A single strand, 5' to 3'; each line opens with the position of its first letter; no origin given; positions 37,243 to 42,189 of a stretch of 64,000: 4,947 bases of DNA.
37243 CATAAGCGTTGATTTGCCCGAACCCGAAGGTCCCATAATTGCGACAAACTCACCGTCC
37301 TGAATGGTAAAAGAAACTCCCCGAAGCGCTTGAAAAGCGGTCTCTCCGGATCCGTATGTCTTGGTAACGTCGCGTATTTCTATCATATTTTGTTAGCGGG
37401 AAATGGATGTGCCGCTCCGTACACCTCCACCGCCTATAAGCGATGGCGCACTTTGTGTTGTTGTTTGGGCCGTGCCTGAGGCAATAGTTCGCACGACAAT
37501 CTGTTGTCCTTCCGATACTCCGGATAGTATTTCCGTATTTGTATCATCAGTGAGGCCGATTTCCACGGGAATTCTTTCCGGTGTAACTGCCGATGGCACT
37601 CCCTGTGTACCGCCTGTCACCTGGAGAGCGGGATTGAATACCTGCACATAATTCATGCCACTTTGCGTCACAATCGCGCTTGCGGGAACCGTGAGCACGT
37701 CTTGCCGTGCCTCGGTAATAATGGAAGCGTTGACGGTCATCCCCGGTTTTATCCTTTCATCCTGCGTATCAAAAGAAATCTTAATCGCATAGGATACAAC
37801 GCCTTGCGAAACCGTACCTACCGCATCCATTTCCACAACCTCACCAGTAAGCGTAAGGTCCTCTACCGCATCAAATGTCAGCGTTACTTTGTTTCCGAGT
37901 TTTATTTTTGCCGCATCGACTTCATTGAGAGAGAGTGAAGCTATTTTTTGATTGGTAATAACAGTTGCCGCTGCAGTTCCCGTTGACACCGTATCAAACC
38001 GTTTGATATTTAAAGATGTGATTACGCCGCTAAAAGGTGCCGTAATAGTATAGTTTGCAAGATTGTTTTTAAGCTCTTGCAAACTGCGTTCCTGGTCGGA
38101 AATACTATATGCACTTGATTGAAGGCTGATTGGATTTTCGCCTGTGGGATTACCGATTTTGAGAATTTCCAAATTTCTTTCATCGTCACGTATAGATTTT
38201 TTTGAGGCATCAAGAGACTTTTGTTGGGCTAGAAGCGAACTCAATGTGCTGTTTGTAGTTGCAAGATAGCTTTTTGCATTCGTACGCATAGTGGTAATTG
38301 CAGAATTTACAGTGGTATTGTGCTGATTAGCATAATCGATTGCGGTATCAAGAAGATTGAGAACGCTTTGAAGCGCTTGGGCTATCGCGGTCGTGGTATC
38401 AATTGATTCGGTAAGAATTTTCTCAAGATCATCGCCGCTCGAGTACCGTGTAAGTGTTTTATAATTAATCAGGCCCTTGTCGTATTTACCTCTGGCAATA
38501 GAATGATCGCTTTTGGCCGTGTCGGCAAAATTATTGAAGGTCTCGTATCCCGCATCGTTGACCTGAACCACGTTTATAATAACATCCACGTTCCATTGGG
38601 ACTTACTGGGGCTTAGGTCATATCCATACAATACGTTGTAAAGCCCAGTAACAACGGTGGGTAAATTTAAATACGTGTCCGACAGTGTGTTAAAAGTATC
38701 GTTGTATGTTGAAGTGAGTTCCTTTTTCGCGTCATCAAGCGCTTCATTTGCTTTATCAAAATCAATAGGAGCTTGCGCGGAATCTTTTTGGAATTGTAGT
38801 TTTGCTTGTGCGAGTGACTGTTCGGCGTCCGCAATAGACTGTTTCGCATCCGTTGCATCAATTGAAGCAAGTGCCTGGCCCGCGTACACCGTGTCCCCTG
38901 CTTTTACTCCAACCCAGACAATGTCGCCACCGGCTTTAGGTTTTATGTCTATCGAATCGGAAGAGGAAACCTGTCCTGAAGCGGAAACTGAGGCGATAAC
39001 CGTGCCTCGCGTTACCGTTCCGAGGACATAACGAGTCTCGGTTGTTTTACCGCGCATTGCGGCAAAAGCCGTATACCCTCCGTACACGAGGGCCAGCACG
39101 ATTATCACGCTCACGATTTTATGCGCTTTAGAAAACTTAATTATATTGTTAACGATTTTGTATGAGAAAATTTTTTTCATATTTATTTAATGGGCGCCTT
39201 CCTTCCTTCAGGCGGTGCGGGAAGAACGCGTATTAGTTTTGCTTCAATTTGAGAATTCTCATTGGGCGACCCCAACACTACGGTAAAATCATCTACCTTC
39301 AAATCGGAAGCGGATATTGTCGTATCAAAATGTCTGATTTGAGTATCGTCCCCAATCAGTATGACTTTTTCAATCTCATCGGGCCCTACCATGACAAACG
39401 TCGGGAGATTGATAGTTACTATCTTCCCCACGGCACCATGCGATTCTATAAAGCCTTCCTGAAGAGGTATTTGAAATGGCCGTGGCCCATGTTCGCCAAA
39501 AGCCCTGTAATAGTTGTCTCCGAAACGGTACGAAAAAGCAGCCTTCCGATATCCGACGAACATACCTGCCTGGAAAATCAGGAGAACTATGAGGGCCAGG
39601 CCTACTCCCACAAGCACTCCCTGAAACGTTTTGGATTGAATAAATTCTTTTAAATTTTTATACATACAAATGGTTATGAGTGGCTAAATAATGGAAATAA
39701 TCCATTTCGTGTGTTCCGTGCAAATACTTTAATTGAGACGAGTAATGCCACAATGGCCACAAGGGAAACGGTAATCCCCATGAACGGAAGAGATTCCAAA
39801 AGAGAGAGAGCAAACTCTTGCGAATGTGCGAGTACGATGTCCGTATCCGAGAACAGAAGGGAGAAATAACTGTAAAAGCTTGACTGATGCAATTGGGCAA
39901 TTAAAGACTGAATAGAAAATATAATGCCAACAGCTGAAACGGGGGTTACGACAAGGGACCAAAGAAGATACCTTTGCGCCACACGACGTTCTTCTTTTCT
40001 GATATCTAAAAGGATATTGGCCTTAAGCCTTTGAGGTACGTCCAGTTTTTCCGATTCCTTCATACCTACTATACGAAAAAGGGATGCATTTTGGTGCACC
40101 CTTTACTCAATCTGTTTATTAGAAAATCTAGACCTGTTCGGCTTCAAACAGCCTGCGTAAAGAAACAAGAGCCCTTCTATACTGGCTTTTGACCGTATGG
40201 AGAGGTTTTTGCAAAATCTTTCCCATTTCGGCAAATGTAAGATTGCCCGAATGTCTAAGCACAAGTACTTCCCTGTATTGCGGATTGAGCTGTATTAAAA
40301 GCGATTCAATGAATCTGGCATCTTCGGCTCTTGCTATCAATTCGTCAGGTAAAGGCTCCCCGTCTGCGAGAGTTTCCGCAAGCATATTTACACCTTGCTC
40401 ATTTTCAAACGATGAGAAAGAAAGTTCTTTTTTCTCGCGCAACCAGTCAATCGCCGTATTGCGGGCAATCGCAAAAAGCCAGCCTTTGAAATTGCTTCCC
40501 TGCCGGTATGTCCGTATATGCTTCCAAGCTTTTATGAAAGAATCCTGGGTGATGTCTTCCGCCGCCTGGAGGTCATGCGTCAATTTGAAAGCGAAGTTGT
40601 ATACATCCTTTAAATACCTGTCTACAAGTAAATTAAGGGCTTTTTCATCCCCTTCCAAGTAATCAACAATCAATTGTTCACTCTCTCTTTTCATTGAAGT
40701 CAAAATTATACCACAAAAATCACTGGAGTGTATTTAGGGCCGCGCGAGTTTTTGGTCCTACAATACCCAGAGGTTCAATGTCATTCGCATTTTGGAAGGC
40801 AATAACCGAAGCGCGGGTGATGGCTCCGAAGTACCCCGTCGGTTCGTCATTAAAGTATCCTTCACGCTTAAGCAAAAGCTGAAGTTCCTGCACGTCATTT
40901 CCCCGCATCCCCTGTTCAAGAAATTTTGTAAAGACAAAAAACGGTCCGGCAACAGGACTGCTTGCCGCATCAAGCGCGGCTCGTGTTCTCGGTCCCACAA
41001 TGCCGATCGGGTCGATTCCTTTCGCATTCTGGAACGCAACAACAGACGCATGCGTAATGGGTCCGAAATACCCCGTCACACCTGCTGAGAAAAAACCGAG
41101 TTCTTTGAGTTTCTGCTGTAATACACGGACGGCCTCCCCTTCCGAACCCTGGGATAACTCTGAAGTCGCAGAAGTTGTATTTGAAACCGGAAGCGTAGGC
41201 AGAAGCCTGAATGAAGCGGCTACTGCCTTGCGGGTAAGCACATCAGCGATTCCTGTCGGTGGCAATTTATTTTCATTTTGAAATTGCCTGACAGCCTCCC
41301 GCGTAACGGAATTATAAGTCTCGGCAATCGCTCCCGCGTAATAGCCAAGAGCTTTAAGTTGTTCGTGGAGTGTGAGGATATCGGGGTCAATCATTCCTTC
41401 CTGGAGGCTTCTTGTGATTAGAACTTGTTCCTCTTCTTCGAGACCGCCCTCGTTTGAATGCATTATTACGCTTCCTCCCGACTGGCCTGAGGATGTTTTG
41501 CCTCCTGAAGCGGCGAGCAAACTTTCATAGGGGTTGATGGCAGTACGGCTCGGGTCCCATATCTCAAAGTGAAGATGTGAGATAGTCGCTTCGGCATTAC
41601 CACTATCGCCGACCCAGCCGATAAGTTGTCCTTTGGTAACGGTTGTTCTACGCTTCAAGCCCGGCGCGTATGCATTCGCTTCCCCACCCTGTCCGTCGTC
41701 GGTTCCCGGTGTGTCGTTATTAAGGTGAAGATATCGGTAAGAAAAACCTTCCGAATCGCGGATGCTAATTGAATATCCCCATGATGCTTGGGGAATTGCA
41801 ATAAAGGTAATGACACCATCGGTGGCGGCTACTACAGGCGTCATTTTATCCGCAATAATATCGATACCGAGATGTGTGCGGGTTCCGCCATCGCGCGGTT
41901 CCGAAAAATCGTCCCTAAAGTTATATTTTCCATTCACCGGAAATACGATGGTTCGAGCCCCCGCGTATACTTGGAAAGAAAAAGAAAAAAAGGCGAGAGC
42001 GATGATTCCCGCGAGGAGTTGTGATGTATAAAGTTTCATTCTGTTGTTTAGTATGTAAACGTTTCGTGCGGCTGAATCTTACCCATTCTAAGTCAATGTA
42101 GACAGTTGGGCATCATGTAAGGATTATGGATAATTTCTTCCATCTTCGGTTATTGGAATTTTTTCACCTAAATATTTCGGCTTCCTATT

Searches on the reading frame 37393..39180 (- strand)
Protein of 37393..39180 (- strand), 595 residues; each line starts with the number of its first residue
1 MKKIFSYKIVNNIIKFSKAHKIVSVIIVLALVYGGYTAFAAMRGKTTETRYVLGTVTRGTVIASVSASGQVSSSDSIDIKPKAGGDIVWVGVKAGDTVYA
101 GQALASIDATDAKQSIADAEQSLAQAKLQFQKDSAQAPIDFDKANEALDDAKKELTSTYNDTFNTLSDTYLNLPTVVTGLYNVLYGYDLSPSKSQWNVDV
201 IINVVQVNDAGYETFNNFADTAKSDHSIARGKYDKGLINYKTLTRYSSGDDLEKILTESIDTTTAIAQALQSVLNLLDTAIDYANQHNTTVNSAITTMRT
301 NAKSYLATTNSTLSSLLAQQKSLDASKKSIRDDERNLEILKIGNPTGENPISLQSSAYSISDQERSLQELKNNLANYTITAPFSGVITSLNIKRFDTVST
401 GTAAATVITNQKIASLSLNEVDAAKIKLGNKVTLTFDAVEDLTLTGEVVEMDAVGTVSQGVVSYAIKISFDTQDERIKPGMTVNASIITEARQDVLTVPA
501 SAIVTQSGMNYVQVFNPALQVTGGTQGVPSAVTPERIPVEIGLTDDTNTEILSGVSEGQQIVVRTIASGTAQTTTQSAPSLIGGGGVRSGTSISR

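Call 22: search_protein_families(library=ncbifam, proteins=[window:37393-39180:-])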
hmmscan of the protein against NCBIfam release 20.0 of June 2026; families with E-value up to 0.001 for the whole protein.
window:37393-39180:- (595 aa): 17 families
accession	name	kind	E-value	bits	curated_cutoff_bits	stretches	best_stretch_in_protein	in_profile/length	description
TIGR01730.1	RND_mfp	subfamily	9.8e-40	136.5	94.9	2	359-566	117-310/322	efflux RND transporter periplasmic adaptor subunit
TIGR00998.1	8a0101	subfamily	8.7e-20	70.9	390.8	2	304-456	129-286/334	EmrA/EmrK family multidrug efflux transporter periplasmic adaptor subunit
NF008606.0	PRK11578.1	equivalog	7.7e-17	61.5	342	2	17-136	5-121/371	macrolide transporter subunit MacA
TIGR00999.1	8a0102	subfamily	2.2e-15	56.5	319.3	1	363-565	80-266/271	CzcB/NccB family metal efflux transporter periplasmic adaptor subunit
TIGR01843.1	type_I_hlyD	subfamily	1.8e-14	53.5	208.65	2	64-145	30-113/422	HlyD family type I secretion periplasmic adaptor subunit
NF038010.1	ABC_adapt_DarC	equivalog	3.9e-13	48.9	450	1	317-565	169-404/417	darobactin export ABC transporter periplasmic adaptor subunit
NF007785.0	PRK10476.1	equivalog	8.9e-12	44.5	376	1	269-451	97-284/347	multidrug transporter subunit MdtN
NF008589.1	PRK11556.1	equivalog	9.9e-10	37.9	391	1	358-544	174-366/392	MdtA/MuxA family multidrug efflux RND transporter periplasmic adaptor subunit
TIGR02971.1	heterocyst_DevB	subfamily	1.7e-08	34.2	129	1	267-451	99-278/327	ABC exporter membrane fusion protein, DevB family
TIGR03794.1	NHLM_micro_HlyD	equivalog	5.7e-08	32.1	156.2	1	59-439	40-321/421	NHLP bacteriocin system secretion protein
NF045680.1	DiMtlExpIhpB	equivalog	1.3e-06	27.7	450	1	372-563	133-308/326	divalent metal ion exporter adaptor subunit IhpB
NF007362.0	PRK09859.1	equivalog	4.5e-06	26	738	0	53-143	38-124/385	multidrug transporter subunit MdtE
NF008814.0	PRK11854.1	equivalog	1.5e-05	23.6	722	0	330-411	203-284/637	pyruvate dehydrogenase complex dihydrolipoyllysine-residue acetyltransferase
TIGR01348.1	PDHac_trf_long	equivalog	3.3e-05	22.7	552.1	0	314-405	134-226/587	dihydrolipoyllysine-residue acetyltransferase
NF011715.0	PRK15136.1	equivalog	0.00011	21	563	0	75-132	60-117/390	multidrug efflux MFS transporter periplasmic adaptor subunit EmrA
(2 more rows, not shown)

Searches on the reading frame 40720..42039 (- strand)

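Call 22: search_protein_families(library=ncbifam, proteins=[window:40720-42039:-])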
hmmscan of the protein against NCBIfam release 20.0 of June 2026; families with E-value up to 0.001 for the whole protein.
window:40720-42039:- (439 aa): 13 families
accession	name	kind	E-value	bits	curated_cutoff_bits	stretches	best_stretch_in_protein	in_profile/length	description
TIGR02869.1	spore_SleB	equivalog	2.4e-36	125.5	236.5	3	292-359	4-71/201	spore cortex-lytic enzyme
NF052336.1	PdgHdaseHSB100310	equivalog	6e-25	88.3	500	3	11-161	15-142/316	peptidoglycan hydrolase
NF052377.1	lmo1851_S41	exception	3.9e-17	62.1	725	1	210-270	382-442/468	lmo1851 family serine protease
NF052335.1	PdgHdaseHSB129560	equivalog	2.8e-14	53.2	500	2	297-356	202-328/330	peptidoglycan hydrolase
TIGR03979.1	His_Ser_Rich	equivalog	2.4e-13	50.5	121.65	0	224-265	137-178/190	His-Xaa-Ser repeat protein HxsA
NF004786.0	PRK06132.1-3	equivalog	8.8e-11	41.2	329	0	300-342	219-261/418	hypothetical protein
NF008652.0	PRK11649.1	equivalog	3.2e-08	32.7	341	1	40-182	297-418/439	murein DD-endopeptidase MepM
NF053824.1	PdgNdpepShyC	equivalog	2e-06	27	700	1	40-160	280-380/429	peptidoglycan DD-endopeptidase ShyC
NF050804.1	CellDivDipMCaul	equivalog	2.4e-05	23.4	900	1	30-160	506-613/634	cell division endopeptidase DipM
NF040883.1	amid_act_ActS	equivalog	4.5e-05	22.8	375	1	26-171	112-230/242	amidase activator ActS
NF053825.1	PdgNdpepShyA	equivalog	9.4e-05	21.3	700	0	36-107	272-346/425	peptidoglycan DD-endopeptidase ShyA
NF052530.1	Heli_ShapePgp3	exception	0.00032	19.9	300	0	129-161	222-252/270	peptidoglycan metallopeptidase Pgp3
NF041208.1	celldiv_DipM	equivalog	0.00088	18.6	740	0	49-170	313-413/419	cell division endopeptidase DipM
